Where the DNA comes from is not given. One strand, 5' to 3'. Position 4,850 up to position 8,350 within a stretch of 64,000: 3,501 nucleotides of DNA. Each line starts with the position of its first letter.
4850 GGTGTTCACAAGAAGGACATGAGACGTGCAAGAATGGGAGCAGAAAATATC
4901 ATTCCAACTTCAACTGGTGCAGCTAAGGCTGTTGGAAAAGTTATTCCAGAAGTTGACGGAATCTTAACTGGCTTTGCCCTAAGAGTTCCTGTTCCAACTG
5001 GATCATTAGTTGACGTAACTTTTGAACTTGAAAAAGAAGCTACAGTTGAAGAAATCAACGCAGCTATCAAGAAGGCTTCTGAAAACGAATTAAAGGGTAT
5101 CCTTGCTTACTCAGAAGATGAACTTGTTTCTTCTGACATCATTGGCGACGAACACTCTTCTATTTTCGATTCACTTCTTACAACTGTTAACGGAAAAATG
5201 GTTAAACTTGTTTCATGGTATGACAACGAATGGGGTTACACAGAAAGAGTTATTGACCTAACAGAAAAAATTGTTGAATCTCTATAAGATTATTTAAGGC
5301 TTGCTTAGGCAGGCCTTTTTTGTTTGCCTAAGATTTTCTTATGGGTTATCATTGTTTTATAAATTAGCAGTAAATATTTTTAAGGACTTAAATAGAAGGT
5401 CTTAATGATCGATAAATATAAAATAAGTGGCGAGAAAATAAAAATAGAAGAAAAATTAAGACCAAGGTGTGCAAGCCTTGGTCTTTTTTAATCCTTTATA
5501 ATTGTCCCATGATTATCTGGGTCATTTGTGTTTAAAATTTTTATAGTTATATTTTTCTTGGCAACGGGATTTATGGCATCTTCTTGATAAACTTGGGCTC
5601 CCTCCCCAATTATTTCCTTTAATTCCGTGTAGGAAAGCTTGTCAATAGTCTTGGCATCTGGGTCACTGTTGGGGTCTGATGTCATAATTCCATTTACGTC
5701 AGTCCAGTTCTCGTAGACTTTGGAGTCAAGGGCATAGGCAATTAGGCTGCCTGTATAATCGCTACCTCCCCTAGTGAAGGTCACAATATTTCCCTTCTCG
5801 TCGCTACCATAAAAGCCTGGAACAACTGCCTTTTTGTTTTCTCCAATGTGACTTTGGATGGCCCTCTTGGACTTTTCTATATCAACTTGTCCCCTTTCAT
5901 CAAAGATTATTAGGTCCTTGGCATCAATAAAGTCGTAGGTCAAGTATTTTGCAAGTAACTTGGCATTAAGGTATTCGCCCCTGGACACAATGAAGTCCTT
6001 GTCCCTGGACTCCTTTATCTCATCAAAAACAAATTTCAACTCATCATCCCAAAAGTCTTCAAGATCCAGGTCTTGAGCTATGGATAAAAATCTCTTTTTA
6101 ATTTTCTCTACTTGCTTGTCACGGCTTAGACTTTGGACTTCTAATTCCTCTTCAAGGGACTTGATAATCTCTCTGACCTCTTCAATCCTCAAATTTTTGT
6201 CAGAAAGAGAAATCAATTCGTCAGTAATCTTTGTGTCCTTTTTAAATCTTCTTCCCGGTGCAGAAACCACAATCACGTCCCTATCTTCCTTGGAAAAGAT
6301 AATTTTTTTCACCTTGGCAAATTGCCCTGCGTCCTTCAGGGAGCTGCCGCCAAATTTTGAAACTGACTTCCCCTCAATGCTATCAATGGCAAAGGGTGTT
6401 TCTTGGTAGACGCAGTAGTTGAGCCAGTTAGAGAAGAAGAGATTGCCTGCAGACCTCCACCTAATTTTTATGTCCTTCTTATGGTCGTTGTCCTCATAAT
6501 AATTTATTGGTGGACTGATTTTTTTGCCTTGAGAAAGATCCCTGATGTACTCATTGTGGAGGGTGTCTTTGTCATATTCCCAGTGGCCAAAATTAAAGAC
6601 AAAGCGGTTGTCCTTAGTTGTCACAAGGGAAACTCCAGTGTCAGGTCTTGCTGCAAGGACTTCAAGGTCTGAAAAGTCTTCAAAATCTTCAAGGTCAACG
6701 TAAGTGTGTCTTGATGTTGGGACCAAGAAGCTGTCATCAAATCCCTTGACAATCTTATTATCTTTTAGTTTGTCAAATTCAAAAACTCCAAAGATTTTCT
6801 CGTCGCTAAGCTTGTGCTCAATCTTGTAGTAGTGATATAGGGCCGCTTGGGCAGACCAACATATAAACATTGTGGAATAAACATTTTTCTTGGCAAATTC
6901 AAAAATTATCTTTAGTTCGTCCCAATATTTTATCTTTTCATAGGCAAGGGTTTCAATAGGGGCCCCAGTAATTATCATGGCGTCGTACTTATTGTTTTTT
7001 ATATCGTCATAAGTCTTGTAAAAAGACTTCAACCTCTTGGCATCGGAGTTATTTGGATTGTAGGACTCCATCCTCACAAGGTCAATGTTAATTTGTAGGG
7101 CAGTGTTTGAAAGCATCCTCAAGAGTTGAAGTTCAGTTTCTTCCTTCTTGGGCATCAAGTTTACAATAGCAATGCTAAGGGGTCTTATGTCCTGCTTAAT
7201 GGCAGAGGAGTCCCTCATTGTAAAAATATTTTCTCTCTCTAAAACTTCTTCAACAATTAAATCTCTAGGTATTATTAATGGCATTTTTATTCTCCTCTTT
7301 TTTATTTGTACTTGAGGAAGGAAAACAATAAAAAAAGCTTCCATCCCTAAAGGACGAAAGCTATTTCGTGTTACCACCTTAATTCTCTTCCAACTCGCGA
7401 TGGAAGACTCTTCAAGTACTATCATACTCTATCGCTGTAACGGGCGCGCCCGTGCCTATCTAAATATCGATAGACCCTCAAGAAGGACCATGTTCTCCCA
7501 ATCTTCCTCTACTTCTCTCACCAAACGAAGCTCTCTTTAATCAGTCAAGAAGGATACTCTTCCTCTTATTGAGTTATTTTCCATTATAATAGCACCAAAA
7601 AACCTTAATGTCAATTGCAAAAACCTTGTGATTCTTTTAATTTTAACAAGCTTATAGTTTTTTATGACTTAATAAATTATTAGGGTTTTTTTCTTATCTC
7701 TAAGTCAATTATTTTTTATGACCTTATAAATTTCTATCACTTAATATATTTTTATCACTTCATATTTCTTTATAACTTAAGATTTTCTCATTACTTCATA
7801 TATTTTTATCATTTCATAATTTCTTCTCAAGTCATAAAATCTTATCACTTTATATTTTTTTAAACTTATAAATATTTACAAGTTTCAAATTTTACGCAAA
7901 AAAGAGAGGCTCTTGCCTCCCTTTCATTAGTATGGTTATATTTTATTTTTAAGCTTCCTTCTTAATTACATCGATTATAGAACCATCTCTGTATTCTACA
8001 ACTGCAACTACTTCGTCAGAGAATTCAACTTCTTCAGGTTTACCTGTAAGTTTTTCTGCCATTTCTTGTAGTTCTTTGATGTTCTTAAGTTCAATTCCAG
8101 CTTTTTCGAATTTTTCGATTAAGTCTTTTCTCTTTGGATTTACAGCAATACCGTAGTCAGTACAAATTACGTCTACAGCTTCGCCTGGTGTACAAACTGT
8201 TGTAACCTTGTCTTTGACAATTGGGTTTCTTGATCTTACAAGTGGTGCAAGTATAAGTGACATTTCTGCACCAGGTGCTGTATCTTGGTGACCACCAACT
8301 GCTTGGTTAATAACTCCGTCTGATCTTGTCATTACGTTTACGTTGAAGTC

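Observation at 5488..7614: MetA-aspartokinase single-polypeptide fusion lacking ACT domains, controlled by a T-box leader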

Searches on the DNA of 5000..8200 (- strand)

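Call 5: search_rna_families(source=window, start=5000, end=8200, threshold=evalue, max_evalue=1, show_alignments=3)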
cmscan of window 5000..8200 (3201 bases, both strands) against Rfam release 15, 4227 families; matches with E-value up to 1: 3.
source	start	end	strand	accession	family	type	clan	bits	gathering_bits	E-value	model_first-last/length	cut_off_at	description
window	7347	7578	-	RF00230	T-box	Cis-reg; leader;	-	94.2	93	1.2e-20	1-219/219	no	T-box leader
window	8072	8125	-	RF01933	bxd_5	Gene; lncRNA;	-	22.5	50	0.021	1-57/57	no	Bithoraxoid conserved region 5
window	5369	5401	+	RF01072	TMV_UPD-PK3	Cis-reg;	-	16.8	34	0.78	1-31/31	no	Pseudoknot of upstream pseudoknot domain (UPD) of the 3'UTR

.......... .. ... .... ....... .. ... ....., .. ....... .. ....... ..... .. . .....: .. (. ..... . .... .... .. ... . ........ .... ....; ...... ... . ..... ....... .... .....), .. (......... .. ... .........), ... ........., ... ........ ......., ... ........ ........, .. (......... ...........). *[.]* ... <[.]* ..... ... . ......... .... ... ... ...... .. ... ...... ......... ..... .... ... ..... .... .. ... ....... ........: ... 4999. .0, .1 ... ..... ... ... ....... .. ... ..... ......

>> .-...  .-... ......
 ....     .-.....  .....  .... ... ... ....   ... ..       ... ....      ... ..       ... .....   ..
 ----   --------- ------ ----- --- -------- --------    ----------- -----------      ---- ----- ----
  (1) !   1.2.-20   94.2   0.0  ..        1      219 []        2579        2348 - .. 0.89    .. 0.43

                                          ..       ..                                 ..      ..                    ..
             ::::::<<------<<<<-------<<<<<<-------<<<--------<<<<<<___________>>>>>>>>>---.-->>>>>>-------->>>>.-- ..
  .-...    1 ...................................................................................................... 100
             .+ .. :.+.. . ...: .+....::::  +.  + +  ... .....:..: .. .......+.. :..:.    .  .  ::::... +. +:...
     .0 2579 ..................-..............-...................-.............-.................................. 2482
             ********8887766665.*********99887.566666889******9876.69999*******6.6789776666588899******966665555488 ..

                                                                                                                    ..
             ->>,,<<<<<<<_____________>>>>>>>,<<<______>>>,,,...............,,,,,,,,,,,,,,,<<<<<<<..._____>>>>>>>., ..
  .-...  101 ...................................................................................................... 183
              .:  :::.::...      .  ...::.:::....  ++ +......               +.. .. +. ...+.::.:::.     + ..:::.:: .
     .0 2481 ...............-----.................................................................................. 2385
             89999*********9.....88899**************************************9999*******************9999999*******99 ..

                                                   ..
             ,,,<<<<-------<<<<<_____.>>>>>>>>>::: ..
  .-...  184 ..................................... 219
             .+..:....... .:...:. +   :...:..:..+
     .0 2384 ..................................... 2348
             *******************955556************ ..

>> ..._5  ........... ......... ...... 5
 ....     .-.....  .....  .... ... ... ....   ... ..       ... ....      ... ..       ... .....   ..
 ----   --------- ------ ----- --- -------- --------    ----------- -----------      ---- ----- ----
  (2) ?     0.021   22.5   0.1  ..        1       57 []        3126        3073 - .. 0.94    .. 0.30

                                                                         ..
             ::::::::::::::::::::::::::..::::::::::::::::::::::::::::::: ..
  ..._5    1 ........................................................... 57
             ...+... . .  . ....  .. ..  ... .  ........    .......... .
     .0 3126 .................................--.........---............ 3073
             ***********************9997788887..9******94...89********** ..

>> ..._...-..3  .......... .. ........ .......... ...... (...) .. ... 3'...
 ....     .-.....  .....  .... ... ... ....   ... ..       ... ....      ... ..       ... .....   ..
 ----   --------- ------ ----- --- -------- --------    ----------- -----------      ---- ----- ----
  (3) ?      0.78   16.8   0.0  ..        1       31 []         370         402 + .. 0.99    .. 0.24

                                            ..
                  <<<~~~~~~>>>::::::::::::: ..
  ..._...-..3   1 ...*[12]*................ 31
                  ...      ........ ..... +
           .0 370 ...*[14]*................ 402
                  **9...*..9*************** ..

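Call 24: search_rna_families(sources=[L001, L002], threshold=gathering)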
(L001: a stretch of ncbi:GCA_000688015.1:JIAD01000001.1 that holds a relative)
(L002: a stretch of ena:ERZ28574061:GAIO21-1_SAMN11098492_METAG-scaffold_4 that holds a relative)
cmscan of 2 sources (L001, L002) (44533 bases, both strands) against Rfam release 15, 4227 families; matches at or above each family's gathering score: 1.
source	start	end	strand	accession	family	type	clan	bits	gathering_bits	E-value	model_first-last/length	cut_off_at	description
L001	8642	8726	-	RF00005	tRNA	Gene; tRNA;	CL00001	44.6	29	2.2e-06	1-71/71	no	tRNA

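Call 33: search_rna_families(sources=[L086, L087, L088, L089, L006, L007], threshold=evalue, max_evalue=0.001)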
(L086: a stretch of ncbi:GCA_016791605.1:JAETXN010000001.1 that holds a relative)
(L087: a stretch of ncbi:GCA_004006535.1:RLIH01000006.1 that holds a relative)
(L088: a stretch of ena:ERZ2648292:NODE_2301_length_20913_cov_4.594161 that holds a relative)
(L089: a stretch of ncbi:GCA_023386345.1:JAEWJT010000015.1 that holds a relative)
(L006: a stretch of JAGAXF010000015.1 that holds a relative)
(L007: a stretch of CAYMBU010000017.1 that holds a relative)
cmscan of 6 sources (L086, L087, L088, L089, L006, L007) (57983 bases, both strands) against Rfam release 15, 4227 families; matches with E-value up to 0.001: 16.
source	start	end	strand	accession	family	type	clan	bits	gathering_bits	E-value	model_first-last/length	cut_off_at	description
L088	8362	8568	+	RF00230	T-box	Cis-reg; leader;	-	114.2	93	1.5e-24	1-219/219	no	T-box leader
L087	664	903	+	RF00230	T-box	Cis-reg; leader;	-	100.4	93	5.5e-21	1-219/219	no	T-box leader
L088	3525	3639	+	RF00162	SAM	Cis-reg; riboswitch;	CL00012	91.7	44.4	1.2e-20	1-108/108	no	SAM riboswitch aptamer (S box leader)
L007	6293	6496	-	RF00230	T-box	Cis-reg; leader;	-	78.3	93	2.7e-15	1-219/219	no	T-box leader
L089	3489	3590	+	RF00162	SAM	Cis-reg; riboswitch;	CL00012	78.1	44.4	1e-16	1-108/108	no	SAM riboswitch aptamer (S box leader)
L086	4718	4948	+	RF00230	T-box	Cis-reg; leader;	-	77.2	93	5e-15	1-219/219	no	T-box leader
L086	7089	7161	+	RF00005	tRNA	Gene; tRNA;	CL00001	71.9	29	8.6e-14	1-71/71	no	tRNA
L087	94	167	+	RF00005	tRNA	Gene; tRNA;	CL00001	71.8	29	9e-14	1-71/71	no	tRNA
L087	268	340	+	RF00005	tRNA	Gene; tRNA;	CL00001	71.3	29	1.2e-13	1-71/71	no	tRNA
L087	497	569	+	RF00005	tRNA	Gene; tRNA;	CL00001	71.3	29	1.2e-13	1-71/71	no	tRNA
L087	15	85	+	RF00005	tRNA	Gene; tRNA;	CL00001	69.4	29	4.2e-13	1-71/71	no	tRNA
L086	6977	7050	+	RF00005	tRNA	Gene; tRNA;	CL00001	66.5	29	2.6e-12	1-71/71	no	tRNA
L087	180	253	+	RF00005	tRNA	Gene; tRNA;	CL00001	63.4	29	1.9e-11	1-71/71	no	tRNA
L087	353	438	+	RF00005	tRNA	Gene; tRNA;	CL00001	58.7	29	3.7e-10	1-71/71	no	tRNA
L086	6879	6966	+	RF00005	tRNA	Gene; tRNA;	CL00001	57.3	29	8.9e-10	1-71/71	no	tRNA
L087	94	168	-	RF04354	Plastid-ycf2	Cis-reg;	-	42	65.7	1.7e-05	1-75/75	no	Plastid-ycf2 5UTR RNA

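Call 38: search_rna_families(sources=[L001, L002], threshold=evalue, max_evalue=0.01)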
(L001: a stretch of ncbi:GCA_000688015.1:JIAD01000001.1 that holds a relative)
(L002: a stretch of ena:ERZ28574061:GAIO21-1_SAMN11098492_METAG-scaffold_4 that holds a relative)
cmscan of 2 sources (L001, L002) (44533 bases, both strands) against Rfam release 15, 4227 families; matches with E-value up to 0.01: 4.
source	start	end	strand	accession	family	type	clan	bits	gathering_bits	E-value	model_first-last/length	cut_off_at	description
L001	16368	16619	-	RF00230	T-box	Cis-reg; leader;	-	69.8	93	3.2e-13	1-219/219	no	T-box leader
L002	13926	14161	-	RF00230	T-box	Cis-reg; leader;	-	54.9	93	2.1e-09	1-219/219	no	T-box leader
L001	5111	5345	+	RF00230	T-box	Cis-reg; leader;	-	51.1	93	2.1e-08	1-219/219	no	T-box leader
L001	8642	8726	-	RF00005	tRNA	Gene; tRNA;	CL00001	44.6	29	2.2e-06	1-71/71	no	tRNA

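Call 59: search_rna_families(sources=[L091, L092, L093, L090], threshold=evalue, max_evalue=0.001)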
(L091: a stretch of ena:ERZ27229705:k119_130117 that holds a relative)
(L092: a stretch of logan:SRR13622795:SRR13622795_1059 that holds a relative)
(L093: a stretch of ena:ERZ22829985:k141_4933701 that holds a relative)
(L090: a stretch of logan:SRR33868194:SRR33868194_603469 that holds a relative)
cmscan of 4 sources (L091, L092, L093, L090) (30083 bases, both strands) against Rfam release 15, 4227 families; matches with E-value up to 0.001: 6.
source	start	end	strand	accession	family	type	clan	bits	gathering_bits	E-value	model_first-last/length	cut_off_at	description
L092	2431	2667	+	RF00230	T-box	Cis-reg; leader;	-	107.5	93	4.1e-23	1-219/219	no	T-box leader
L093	2386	2631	+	RF00230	T-box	Cis-reg; leader;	-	83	93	8.7e-17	1-219/219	no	T-box leader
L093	8543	8635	+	RF00162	SAM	Cis-reg; riboswitch;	CL00012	74.2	44.4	7.2e-16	1-108/108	no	SAM riboswitch aptamer (S box leader)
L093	8364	8435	+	RF00005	tRNA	Gene; tRNA;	CL00001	72.1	29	4e-14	1-71/71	no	tRNA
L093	8223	8304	+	RF00005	tRNA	Gene; tRNA;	CL00001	49.3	29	7.4e-08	1-71/71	no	tRNA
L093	8438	8519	+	RF00005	tRNA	Gene; tRNA;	CL00001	49.3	29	7.4e-08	1-71/71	no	tRNA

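Call 66: search_rna_families(source=L091, start=1550, end=2100, threshold=evalue, max_evalue=5)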
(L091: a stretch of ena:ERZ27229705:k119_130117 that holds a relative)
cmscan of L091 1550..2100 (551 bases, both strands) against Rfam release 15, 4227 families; matches with E-value up to 5: 2.
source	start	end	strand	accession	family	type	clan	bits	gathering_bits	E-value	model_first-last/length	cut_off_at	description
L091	2046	2095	-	RF02175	SMAD5-AS1_3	Gene; lncRNA;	-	17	60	0.2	74-125/125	no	SMAD5 antisense RNA 1 conserved region 3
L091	1626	1685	+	RF01622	ceN22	Gene; snRNA; snoRNA; CD-box;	-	15.2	45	4.5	1-76/76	no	Nematode snoRNA ceN22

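Call 73: search_rna_families(sources=[L006, L007], threshold=evalue, max_evalue=0.5)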
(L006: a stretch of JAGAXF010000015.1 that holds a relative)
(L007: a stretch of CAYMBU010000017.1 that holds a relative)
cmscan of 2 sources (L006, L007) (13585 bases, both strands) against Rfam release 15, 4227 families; matches with E-value up to 0.5: 5.
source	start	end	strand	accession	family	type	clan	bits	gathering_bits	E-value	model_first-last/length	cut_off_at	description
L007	6293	6496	-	RF00230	T-box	Cis-reg; leader;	-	78.3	93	6.4e-16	1-219/219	no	T-box leader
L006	2346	2431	+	RF03360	mir-3156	Gene; miRNA;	-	34.5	76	0.00094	1-77/77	no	mir-3156 microRNA precursor family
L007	4262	4369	-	RF01505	Afu_264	Gene; snRNA; snoRNA; CD-box;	-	26.6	40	0.11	1-103/103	no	A. fumigatus snoRNA Afu_264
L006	2332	2440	-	RF03516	MIR5229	Gene; miRNA;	-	24.4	80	0.25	1-87/87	no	MIR5229 microRNA precursor family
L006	2344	2431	+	RF03775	mir-7578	Gene; miRNA;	-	24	60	0.21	1-82/82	no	mir-7578 microRNA precursor family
